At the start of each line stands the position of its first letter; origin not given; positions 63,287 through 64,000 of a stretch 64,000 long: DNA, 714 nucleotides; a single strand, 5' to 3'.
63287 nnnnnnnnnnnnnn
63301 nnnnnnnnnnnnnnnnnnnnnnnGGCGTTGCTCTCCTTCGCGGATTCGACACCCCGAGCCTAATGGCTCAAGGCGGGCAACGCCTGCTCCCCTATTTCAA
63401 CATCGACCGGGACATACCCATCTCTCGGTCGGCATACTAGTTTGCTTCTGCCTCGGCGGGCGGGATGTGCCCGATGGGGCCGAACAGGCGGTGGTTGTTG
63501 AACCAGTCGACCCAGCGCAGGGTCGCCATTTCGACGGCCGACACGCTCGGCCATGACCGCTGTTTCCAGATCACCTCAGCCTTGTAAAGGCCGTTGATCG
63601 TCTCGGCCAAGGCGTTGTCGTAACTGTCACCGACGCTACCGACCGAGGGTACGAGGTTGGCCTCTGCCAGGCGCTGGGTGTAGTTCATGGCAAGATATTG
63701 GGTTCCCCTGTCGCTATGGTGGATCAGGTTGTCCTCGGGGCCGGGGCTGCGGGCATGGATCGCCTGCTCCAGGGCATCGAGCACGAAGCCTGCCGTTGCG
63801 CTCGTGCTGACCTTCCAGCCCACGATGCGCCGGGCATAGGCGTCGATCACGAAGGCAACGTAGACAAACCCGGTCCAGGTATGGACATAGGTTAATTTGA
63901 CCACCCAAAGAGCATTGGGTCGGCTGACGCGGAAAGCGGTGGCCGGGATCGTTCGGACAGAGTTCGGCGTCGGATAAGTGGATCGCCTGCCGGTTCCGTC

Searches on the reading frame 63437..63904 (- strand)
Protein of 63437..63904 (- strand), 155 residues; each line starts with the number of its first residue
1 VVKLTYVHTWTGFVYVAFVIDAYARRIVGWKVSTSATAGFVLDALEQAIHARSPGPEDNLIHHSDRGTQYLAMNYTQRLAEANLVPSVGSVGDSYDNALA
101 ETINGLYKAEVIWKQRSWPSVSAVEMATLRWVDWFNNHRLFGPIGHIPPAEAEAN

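Call 6: search_protein_families(library=pfam, proteins=[window:63437-63904:-], max_evalue=0.01)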
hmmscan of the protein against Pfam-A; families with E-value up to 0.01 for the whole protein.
window:63437-63904:- (155 aa): 2 families
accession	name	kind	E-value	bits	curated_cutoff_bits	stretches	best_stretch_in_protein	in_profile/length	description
PF00665.32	rve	-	3.8e-18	66.1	32.6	1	4-93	12-101/102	Integrase core domain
PF13683.12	rve_3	-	8.9e-09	35.4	26.5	1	87-149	6-67/67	Integrase core domain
